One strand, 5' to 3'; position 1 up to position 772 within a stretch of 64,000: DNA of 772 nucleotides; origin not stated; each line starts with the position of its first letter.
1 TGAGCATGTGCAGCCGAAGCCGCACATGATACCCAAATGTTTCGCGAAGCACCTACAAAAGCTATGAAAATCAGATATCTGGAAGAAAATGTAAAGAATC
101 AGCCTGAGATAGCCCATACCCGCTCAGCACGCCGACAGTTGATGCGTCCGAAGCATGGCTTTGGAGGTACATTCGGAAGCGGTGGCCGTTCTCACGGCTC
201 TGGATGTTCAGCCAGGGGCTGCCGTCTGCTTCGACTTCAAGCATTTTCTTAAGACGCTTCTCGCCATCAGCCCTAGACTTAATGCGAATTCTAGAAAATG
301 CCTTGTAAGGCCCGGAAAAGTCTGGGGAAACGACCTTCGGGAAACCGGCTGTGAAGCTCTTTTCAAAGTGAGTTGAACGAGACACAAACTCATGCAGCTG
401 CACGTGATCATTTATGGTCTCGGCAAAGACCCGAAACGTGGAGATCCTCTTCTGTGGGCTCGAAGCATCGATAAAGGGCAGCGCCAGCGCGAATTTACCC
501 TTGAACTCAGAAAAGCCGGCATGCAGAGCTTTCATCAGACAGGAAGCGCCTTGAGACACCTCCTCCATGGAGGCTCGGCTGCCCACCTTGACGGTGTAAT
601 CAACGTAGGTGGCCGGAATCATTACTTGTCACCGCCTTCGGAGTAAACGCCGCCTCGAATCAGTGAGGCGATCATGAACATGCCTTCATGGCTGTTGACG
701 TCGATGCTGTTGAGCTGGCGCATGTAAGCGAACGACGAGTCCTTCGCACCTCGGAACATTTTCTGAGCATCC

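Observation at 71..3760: Orphan type I-F Csy effector cassette (cas8f-cas5f-cas7f-cas6f) with no cas1 and no cas2-3 nuclease-helicase upstream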

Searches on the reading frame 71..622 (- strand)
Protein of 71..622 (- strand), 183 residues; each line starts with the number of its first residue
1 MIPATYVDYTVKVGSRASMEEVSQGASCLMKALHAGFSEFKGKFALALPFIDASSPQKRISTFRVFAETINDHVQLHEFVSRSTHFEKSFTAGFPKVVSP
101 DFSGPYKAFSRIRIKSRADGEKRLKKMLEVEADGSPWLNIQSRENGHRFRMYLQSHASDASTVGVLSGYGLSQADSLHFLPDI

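Call 3: search_protein_families(library=pfam, proteins=[window:71-622:-], max_evalue=0.01)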
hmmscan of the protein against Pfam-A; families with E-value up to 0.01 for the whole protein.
window:71-622:- (183 aa): 1 family
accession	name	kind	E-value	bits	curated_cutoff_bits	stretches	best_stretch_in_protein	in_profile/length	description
PF09618.15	Cas_Csy4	-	5.7e-07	30.3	25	1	106-174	91-175/181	CRISPR-associated protein (Cas_Csy4)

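Call 4: search_protein_families(library=ncbifam, proteins=[window:71-622:-], max_evalue=0.01)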
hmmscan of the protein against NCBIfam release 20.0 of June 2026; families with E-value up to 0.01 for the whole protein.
window:71-622:- (183 aa): 1 family
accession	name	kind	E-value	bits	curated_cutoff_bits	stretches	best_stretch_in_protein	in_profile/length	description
TIGR02563.1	cas_Csy4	equivalog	9.8e-06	25.7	36.25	1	104-175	106-179/184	type I-F CRISPR-associated endoribonuclease Cas6/Csy4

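Call 5: search_protein_families(library=padloc, proteins=[window:71-622:-], max_evalue=0.01)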
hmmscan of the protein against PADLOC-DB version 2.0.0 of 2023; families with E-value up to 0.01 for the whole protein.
window:71-622:- (183 aa): 5 families
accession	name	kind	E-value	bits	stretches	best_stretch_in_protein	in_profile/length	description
PDLC01631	Cas6f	-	5.1e-09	34.8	1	27-174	19-174/180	"CAS-I,CAS-II,CAS-III,CAS-IV,CAS-V,CAS-VI; crRNAmaturation"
PDLC00955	Cas6f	-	2.6e-06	25.7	1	104-175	106-179/184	"CRISPR-associated endoribonuclease Cas6/Csy4, subtype I-F/YPEST"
PDLC01352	Cas6f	-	3.1e-06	25.5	1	116-174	120-177/183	"CAS-I,CAS-II,CAS-III,CAS-IV,CAS-V,CAS-VI; crRNAmaturation"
PDLC01287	Cas6f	-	5.8e-06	24.7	1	116-175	117-177/182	"CAS-I,CAS-II,CAS-III,CAS-IV,CAS-V,CAS-VI; crRNAmaturation"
PDLC01714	typeIV_Cas6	-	0.0012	16.9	0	4-172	4-181/192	Cas6_3_IVA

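Call 15: find_encoding_contigs(protein=window:71-622:-, flank=10000, max_places=8)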
Protein window:71-622:- (183 aa): 5 contigs read that carry it; 2 places shown.
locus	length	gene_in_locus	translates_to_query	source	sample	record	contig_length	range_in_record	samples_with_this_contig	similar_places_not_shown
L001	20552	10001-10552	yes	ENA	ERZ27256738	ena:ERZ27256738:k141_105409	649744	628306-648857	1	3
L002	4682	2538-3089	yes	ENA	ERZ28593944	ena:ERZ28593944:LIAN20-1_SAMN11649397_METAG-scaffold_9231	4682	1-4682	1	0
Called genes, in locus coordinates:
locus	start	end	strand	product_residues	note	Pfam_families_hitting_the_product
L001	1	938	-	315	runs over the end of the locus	PF01068:DNA_ligase_A_M, PF04679:DNA_ligase_A_C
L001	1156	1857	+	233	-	-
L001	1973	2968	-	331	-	-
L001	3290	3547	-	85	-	-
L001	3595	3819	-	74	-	-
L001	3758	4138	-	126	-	-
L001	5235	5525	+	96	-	-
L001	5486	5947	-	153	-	-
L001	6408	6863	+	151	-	-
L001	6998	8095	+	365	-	-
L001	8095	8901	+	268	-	PF09614:Cas_Csy2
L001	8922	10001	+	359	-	PF09615:Cas_Csy3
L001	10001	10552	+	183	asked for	PF09618:Cas_Csy4 (faint)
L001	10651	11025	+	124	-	-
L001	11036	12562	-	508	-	PF04917:Shufflon_N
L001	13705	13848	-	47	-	-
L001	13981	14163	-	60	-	-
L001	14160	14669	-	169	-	-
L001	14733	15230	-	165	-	-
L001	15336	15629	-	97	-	-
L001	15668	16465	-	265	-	PF04230:PS_pyruv_trans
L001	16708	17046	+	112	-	-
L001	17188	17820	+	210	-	PF03692:CxxCxxCC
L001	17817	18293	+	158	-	-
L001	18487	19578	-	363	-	PF02463:SMC_N, PF13175:AAA_15 (faint), PF13476:AAA_23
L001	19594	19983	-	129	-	-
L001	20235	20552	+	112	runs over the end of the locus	-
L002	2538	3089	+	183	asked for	PF09618:Cas_Csy4 (faint)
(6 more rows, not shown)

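Call 101: search_solved_structures(query=window:71-622:-, max_evalue=1, show_alignments=1)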
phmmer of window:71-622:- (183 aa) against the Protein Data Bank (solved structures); distinct sequences matched with E-value up to 1: 3.
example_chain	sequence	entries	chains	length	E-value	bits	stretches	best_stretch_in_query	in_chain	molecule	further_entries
9g44_C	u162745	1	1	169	0.42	13.3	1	117-175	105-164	CRISPR-associated protein, Csy4 family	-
5o6u_B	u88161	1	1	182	0.46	13.2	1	117-175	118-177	CRISPR-associated protein, Csy4 family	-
5o7h_B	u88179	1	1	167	0.52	13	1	117-174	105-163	CRISPR-associated protein, Csy4 family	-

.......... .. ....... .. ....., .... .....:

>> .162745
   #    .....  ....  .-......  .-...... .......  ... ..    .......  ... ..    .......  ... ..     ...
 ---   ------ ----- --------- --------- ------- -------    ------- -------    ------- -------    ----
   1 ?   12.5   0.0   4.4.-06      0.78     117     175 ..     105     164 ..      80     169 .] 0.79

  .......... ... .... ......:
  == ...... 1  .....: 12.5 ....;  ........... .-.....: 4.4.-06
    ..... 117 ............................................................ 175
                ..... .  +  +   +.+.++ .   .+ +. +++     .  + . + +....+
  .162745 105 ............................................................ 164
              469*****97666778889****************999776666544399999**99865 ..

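Call 105: search_protein_families(library=pfam, proteins=[L001:10651-11025:+], max_evalue=0.01)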
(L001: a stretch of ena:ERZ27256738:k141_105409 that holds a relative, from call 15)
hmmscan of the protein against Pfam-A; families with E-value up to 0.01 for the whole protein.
L001:10651-11025:+ (124 aa): 0 families

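Call 107: search_protein_families(library=phrogs, proteins=[L001:10651-11025:+], max_evalue=0.01)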
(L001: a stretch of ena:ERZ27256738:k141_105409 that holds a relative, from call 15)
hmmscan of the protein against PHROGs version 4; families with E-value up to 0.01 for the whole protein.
L001:10651-11025:+ (124 aa): 0 families
